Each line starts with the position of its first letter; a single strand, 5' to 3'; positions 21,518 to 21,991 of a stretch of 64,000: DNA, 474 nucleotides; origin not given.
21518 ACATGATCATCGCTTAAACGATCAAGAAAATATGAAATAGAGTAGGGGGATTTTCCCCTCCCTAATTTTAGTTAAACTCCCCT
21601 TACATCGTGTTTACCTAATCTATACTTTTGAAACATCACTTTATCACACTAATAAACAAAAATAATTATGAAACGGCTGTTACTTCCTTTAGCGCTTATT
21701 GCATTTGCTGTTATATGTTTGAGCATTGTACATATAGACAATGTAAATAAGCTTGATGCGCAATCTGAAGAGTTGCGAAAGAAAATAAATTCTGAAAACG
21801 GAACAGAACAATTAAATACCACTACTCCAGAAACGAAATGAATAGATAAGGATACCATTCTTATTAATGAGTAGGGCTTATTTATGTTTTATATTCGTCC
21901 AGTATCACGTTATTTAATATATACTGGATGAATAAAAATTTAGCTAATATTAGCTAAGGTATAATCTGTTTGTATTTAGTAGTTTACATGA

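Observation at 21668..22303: Unannotated tandem pair of paralogous small membrane proteins under purifying selection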

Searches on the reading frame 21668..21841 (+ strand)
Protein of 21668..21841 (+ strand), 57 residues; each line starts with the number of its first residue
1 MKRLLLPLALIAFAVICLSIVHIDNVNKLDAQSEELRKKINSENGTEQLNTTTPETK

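Call 9: find_homologous_proteins(query=A1, max_evalue=10)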
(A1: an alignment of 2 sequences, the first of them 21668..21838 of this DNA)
Query A1 (2 sequences) (57 aa, profile of the alignment): 77 proteins with E <= 10 among 80 candidates.
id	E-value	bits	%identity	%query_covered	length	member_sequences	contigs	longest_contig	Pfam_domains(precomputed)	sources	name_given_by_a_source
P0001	2.4e-29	119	93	100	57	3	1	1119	-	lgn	-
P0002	4.3e-22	95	54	68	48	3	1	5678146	-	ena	-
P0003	3.8e-21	92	70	100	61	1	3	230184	-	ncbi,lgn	-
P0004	6.8e-21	92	70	100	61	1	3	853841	-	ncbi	-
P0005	1.1e-20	91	73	96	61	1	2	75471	-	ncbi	-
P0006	1.7e-20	90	70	98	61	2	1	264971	-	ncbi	-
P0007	4.0e-20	89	69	100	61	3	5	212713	-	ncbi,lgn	-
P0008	8.2e-20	88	74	95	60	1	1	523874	-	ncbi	-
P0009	9.2e-20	88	84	75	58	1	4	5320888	-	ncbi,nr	ncbi:hypothetical protein [Aquimarina muelleri]|nr:hypothetical protein [Aquimarina muelleri] MCX276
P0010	9.6e-20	88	67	100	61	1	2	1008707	-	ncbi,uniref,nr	ncbi:hypothetical protein U6A24_13955 [Aquimarina gracilis]|uniref:Uncharacterized protein n=1 Tax=A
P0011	1.1e-19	88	84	75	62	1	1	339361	-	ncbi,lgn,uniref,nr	ncbi:hypothetical protein GCM10007384_01490 [Aquimarina muelleri]|uniref:Uncharacterized protein n=2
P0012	1.6e-19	87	92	68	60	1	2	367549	-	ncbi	-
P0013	2.2e-19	87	66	100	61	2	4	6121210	-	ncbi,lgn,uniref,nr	ncbi:hypothetical protein IWQ47_000994 [Aquimarina sp. EL_43]|uniref:hypothetical protein n=1 Tax=Aq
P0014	3.0e-19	86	67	100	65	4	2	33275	-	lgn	-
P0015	3.4e-19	86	66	100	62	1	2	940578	-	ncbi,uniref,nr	ncbi:hypothetical protein [Aquimarina algiphila]|uniref:hypothetical protein n=1 Tax=Aquimarina algi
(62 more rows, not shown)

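Call 14: find_related_loci(query=A3, collection=genome_contigs, flank=4000)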
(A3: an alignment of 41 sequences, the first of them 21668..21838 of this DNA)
Query A3 (57 aa) in genome_contigs; peptide patterns used: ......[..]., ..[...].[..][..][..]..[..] (x = any residue, [..] = any of these).
153 stretches matched a pattern; 58 encode a relative of the query (tblastn E <= 1e-3); 58 distinct loci.
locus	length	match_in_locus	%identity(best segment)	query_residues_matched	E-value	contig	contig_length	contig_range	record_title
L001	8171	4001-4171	95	1-57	7e-32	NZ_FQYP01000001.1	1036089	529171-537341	Aquimarina spongiae strain DSM 22623, whole genome shotgun sequence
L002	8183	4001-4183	70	1-57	1e-22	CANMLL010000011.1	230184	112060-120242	uncultured Aquimarina sp. isolate 692.fasta genome assembly, contig: NODE_11, whole genome shotgun sequence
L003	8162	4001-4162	74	1-53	2e-22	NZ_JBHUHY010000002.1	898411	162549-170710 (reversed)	Aquimarina celericrescens strain KCTC 52897 soapdenovo_K_105_2, whole genome shotgun sequence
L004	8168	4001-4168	73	1-55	3e-22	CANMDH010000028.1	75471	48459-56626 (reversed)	uncultured Aquimarina sp. isolate 2-536A.fasta genome assembly, contig: NODE_28, whole genome shotgun sequence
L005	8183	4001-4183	69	1-57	8e-22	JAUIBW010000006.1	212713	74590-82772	MAG: Bacteroidia bacterium isolate 6_bin.65 NODE_114_length_212713_cov_1.368401, whole genome shotgun sequence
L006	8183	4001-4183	69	1-57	9e-22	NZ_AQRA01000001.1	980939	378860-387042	Aquimarina atlantica strain 22II-S11-z7 contig1, whole genome shotgun sequence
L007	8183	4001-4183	70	1-57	2e-21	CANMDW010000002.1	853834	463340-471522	uncultured Aquimarina sp. isolate 3-722-3Z.fasta genome assembly, contig: FOHHPFJH_2, whole genome shotgun sequence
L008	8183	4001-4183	67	1-57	3e-21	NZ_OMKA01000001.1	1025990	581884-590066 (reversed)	Aquimarina sp. Aq78 isolate Aquimarina sp. strain Aq78 assembly02, whole genome shotgun sequence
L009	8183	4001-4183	66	1-57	1e-20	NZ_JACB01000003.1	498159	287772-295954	Aquimarina megaterium XH134 contig3_scaffold2, whole genome shotgun sequence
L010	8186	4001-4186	67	1-57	1e-20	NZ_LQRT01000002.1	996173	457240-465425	Aquimarina aggregata strain RZW4-3-2 contig1, whole genome shotgun sequence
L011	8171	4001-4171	68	1-57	1e-20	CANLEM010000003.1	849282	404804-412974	uncultured Aquimarina sp. isolate 2-328.fasta genome assembly, contig: NODE_3, whole genome shotgun sequence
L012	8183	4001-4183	67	1-57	2e-20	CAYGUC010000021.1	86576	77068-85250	MAG TPA_asm: uncultured Flavobacteriaceae bacterium isolate ERP117304_co3_276 genome assembly, contig: NODE_369_length_8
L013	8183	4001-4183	67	1-57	2e-20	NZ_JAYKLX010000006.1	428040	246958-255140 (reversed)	Aquimarina gracilis strain PSC32 contig6, whole genome shotgun sequence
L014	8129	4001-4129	84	1-43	3e-20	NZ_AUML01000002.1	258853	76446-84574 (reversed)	Aquimarina muelleri DSM 19832 H527DRAFT_scaffold00002.2_C, whole genome shotgun sequence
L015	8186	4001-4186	65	1-57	5e-20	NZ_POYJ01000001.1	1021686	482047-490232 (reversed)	Aquimarina sediminis strain w01 contigl, whole genome shotgun sequence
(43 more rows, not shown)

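Call 17: search_protein_families(library=pfam, proteins=[window:21668-21841:+], max_evalue=0.01)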
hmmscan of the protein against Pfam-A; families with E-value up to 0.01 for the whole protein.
window:21668-21841:+ (57 aa): 0 families

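Call 20: search_protein_representatives(alignment_id=A3)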
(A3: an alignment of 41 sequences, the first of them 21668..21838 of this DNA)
Query: 41 sequences, 62 profile positions. Proteins with E-value up to 0.001 (for the whole library): 21; up to 1e-10: 13; up to 1e-30: 0. The best 21 are listed.
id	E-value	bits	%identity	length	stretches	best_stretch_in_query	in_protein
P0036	2.2e-26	107.6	-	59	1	1-58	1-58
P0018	2.1e-25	104.5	-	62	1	1-62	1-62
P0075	4.5e-22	93.8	-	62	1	1-59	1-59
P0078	1.4e-18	82.6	-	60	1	1-46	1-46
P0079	5.6e-18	80.7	-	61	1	1-58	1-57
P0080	1.9e-17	79.0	-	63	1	1-58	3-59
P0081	1.6e-15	72.8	-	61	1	1-56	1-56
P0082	3.7e-14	68.4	-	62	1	1-41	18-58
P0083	7.3e-14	67.5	-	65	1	1-56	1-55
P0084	1.6e-12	63.2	-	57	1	1-44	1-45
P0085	8.4e-12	60.9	-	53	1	1-48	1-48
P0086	9.0e-12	60.8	-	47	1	1-43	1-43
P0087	2.0e-11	59.7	-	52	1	1-44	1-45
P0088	1.1e-09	54.1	-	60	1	1-54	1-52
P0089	5.6e-09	51.8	-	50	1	1-39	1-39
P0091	1.6e-07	47.2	-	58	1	1-42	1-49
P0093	6.0e-06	42.1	-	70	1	1-54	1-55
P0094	2.4e-04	37.0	-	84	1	1-34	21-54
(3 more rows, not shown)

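Call 22: list_cluster_members(proteins=[P0078, P0079, P0080, P0081, P0083, P0084, P0088, P0091, P0093, P0094])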
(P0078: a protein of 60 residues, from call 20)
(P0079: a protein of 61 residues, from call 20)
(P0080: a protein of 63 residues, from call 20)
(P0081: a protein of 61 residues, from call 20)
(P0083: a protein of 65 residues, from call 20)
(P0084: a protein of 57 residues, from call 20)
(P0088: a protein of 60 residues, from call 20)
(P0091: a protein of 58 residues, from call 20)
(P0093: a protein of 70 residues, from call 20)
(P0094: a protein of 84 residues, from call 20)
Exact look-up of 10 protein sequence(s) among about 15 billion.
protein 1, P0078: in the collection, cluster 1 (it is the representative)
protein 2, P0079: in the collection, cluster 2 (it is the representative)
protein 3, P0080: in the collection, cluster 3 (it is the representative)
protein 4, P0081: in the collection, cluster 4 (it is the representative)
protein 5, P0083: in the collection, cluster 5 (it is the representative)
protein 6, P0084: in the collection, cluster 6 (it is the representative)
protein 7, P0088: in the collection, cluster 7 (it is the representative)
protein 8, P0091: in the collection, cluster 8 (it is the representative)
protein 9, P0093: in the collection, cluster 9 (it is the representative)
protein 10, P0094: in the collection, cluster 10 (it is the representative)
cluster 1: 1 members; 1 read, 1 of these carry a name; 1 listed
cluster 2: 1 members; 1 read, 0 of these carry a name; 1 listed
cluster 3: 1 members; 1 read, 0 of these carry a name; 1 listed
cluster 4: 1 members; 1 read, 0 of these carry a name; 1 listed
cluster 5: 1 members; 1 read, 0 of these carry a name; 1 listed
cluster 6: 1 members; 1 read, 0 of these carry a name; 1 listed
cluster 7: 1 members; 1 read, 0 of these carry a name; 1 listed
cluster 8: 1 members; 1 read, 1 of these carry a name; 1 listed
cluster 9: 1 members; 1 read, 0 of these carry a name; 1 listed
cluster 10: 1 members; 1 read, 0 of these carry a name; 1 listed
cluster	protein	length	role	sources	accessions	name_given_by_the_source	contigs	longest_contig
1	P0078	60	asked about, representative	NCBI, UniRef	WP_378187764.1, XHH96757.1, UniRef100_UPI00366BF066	hypothetical protein ACE939_05230 [Aquimarina sp. W85] | hypothetical protein n=1 Tax=Aquimarina rhodophyticola TaxID=3342246 RepID=UPI00366BF066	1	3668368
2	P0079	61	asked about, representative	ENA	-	-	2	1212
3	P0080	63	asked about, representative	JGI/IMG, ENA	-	-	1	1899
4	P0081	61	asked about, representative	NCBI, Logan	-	-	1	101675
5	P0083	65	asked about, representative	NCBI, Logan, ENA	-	-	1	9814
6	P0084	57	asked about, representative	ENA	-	-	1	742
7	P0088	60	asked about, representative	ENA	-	-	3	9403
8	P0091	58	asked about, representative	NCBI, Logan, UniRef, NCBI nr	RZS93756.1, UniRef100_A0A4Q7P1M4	hypothetical protein EV197_2337 [Aquimarina brevivitae] | Uncharacterized protein n=1 Tax=Aquimarina brevivitae TaxID=323412 RepID=A0A4Q7P1M4_9FLAO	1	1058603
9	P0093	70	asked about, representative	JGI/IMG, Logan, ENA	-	-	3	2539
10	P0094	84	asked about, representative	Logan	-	-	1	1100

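Call 34: search_protein_families(library=ncbifam, alignment_id=A3, max_evalue=1)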
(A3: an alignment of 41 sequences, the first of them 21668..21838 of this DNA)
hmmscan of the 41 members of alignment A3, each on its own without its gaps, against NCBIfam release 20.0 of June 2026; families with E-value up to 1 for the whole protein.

A. member 1, window:21668-21838:+ (57 aa): 1 family
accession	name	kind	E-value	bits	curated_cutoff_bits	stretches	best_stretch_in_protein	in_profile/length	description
TIGR04072.2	rSAM_ladder_B12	equivalog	0.094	11.3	360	1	7-40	53-86/443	lipid biosynthesis B12-binding/radical SAM protein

B. families by the number of members that match (of 41 scanned): 15 families
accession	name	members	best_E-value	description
TIGR04072.2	rSAM_ladder_B12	15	0.0032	lipid biosynthesis B12-binding/radical SAM protein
NF053669.1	bindosome_BasA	5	0.023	bindosome assembly system protein BasA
NF041677.1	trans_regClgR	2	0.0097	transcriptional regulator ClgR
TIGR00220.1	mscL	2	0.036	large conductance mechanosensitive channel protein MscL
TIGR00814.1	stp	2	0.071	serine/threonine transporter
NF000051.1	macrolide_MefB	1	0.0015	macrolide efflux MFS transporter Mef(B)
NF033487.1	Lacal_2735_fam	1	0.0056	Lacal_2735 family protein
NF008244.0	PRK11020.1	1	0.049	YibL family ribosome-associated protein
NF007675.0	PRK10350.1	1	0.055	DUF2756 family protein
NF007907.0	PRK10618.1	1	0.055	phosphotransferase RcsD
NF043011.1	CytC7_Geobact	1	0.074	cytochrome c7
TIGR01495.1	ETRAMP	1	0.091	ETRAMP family protein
NF053600.1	MbhI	1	0.11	membrane-bound hydrogenase complex subunit MbhI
TIGR01707.1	gspI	1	0.15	type II secretion system minor pseudopilin GspI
NF007378.0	PRK09890.1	1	0.17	cold shock protein CspG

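Call 35: search_protein_families(library=pfam, alignment_id=A3, max_evalue=1)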
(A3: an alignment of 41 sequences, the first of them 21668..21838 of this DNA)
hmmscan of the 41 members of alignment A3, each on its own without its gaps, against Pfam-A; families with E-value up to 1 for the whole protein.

A. member 1, window:21668-21838:+ (57 aa): 2 families
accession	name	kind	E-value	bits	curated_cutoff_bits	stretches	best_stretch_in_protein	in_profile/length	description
PF18933.6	PsbP_2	-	0.021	15.3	27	1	10-52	2-45/184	PsbP-like protein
PF10956.13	DUF2756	-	0.044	14.6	21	1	1-34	1-34/105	Protein of unknown function (DUF2756)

B. families by the number of members that match (of 41 scanned): 19 families
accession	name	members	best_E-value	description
PF10956.13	DUF2756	14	0.0063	Protein of unknown function (DUF2756)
PF05529.17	Bap31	5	0.14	Bap31/Bap29 transmembrane region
PF18933.6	PsbP_2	4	0.013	PsbP-like protein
PF14584.11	DUF4446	3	0.0032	Protein of unknown function (DUF4446)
PF00042.28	Globin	2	0.033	Globin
PF10270.14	MMgT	2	0.061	Membrane magnesium transporter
PF07790.16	Pilin_N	2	0.08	Archaeal Type IV pilin, N-terminal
PF05296.19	TAS2R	2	0.081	Taste receptor protein (TAS2R)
PF02438.21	Adeno_100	1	0.0068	Late 100kD protein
PF08165.16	FerA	1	0.029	FerA (NUC095) domain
PF06103.16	DUF948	1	0.046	Bacterial protein of unknown function (DUF948)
PF15665.10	FAM184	1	0.053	Family with sequence similarity 184, A and B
PF16619.10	SUIM_assoc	1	0.064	Unstructured region C-term to UIM in Ataxin3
PF12553.13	DUF3742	1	0.12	Protein of unknown function (DUF3742)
PF11877.13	DUF3397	1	0.12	Protein of unknown function (DUF3397)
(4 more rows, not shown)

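Call 39: find_encoding_contigs(protein=P0093, flank=5000, max_places=3)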
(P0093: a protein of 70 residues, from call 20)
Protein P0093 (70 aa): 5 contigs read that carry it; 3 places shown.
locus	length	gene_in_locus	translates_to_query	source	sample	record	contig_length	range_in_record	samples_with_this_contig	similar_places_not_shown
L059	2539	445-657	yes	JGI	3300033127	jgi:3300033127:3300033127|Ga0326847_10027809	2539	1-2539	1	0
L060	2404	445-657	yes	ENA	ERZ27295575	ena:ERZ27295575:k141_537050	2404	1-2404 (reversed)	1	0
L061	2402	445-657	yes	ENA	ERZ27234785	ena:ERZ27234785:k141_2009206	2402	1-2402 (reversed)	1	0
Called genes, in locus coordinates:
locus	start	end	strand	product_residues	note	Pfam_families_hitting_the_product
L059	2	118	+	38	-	?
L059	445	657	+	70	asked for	-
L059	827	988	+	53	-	-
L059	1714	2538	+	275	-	?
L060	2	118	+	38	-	?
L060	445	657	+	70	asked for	-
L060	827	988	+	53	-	-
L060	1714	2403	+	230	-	?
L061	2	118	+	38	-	?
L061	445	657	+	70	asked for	-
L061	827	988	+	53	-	-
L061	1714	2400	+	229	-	?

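Call 40: find_encoding_contigs(protein=P0083, flank=5000, max_places=3)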
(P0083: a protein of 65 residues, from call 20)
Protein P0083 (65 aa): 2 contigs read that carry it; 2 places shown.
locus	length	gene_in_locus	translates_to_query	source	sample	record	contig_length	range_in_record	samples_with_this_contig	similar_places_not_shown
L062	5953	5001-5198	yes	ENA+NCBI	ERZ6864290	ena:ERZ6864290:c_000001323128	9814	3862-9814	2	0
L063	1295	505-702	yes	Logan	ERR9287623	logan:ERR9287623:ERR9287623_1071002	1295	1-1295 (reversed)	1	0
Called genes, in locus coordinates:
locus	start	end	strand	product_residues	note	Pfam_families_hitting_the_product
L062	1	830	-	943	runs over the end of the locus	-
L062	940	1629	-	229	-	PF18306:LDcluster4, PF03641:Lysine_decarbox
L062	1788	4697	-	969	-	PF02463:SMC_N (faint), PF03193:RsgA_GTPase (faint), PF20703:nSTAND1 (faint), PF00005:ABC_tran (faint), PF13191:AAA_16 (faint), PF13304:AAA_21 (faint), PF17760:UvrA_inter, PF17755:UvrA_DNA-bind, +1 more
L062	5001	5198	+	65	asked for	-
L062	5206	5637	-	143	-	PF04134:DCC1-like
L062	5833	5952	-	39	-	?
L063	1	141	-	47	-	?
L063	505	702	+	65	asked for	-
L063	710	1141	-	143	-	PF04134:DCC1-like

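Call 42: find_encoding_contigs(protein=P0094, flank=5000, max_places=3)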
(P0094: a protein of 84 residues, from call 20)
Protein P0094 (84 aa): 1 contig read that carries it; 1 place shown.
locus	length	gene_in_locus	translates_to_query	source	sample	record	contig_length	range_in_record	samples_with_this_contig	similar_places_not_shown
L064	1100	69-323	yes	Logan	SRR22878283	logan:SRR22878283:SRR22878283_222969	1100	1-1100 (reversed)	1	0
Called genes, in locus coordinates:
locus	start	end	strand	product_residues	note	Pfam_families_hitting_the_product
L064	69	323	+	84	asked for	-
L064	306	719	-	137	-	PF04134:DCC1-like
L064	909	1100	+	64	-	?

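Call 43: find_encoding_contigs(protein=P0088, flank=5000, max_places=3)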
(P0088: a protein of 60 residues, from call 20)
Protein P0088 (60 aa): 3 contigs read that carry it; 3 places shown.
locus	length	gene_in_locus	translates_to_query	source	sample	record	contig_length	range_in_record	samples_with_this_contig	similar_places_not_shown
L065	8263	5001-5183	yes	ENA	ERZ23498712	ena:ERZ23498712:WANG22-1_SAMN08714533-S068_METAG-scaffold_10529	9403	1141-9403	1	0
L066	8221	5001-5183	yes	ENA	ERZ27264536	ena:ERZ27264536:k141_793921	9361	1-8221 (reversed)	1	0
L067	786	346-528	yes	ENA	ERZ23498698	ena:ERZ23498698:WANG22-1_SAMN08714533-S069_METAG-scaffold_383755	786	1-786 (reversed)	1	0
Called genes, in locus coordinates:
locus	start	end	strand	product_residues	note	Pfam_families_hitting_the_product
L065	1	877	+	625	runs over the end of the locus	PF17899:Peptidase_M61_N, PF05299:Peptidase_M61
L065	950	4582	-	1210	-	PF00041:fn3 (faint), PF00652:Ricin_B_lectin, PF14200:RicinB_lectin_2, PF18962:Por_Secre_tail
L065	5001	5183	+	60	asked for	-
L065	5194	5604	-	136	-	PF04134:DCC1-like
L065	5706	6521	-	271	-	PF01370:Epimerase (faint), PF04321:RmlD_sub_bind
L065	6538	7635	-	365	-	PF01571:GCV_T, PF08669:GCV_T_C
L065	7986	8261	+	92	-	?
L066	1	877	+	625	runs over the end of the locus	PF17899:Peptidase_M61_N, PF05299:Peptidase_M61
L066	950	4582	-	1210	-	PF00041:fn3 (faint), PF00652:Ricin_B_lectin, PF14200:RicinB_lectin_2, PF18962:Por_Secre_tail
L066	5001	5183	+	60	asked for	-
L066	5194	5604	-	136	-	PF04134:DCC1-like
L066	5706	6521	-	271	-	PF01370:Epimerase (faint), PF04321:RmlD_sub_bind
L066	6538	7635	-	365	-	PF01571:GCV_T, PF08669:GCV_T_C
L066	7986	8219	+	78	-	?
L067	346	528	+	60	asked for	-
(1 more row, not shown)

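Call 54: predict_structure(alignment_id=A3)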
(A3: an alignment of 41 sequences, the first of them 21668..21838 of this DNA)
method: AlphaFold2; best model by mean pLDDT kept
length: 57 residues; sequences in the alignment: 41
mean_pLDDT: 74.0   pTM: 0.39
mean pLDDT of the five models: 74.0, 72.7, 72.3, 70.0, 67.8
residues with pLDDT >= 90: 11; 70-90: 28; 50-70: 13; < 50: 5
segments of 3 or more residues with pLDDT < 50: 54-57
pLDDT, mean of each block of 10 residues (from residue 1): 82 93 79 77 58 47
secondary structure, 60 per line:
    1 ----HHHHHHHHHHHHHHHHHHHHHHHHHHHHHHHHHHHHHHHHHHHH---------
elements in order: H5-48

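Call 61: search_solved_structures(query=A3, max_evalue=1)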
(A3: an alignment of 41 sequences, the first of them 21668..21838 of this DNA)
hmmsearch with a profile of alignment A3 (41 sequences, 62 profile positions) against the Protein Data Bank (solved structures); distinct sequences matched with E-value up to 1: 5.
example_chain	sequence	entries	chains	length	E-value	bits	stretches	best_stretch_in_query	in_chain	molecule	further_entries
8eoi_E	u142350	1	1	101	0.019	18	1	9-24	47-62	ER membrane protein complex subunit 5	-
6ww7_E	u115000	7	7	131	0.026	17.6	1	9-24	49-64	Membrane magnesium transporter 1 | ER membrane protein complex subunit 5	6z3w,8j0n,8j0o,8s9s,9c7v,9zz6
7ado_E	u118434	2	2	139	0.026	17.6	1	9-24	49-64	Membrane magnesium transporter 1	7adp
8uhw_A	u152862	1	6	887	0.82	12.8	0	23-52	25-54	Aldehyde-alcohol dehydrogenase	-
13he_A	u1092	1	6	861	0.85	12.8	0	23-52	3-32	Aldehyde-alcohol dehydrogenase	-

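Call 62: search_protein_families(library=padloc, proteins=[window:21668-21838:+], max_evalue=1)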
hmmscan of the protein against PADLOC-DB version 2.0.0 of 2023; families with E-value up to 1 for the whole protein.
window:21668-21838:+ (57 aa): 1 family
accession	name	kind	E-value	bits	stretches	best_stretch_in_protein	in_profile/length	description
PDLC01505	Cmr1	-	0.016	13.8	1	4-47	7-48/78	"CAS-III-B,CAS-III-C; effector_G7"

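Call 63: search_protein_families(library=phrogs, proteins=[window:21668-21838:+], max_evalue=1)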
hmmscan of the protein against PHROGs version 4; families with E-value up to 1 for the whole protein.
window:21668-21838:+ (57 aa): 1 family
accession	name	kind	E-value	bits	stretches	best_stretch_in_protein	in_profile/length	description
phrog_10463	-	unknown function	0.071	14.6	1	14-41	26-52/57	-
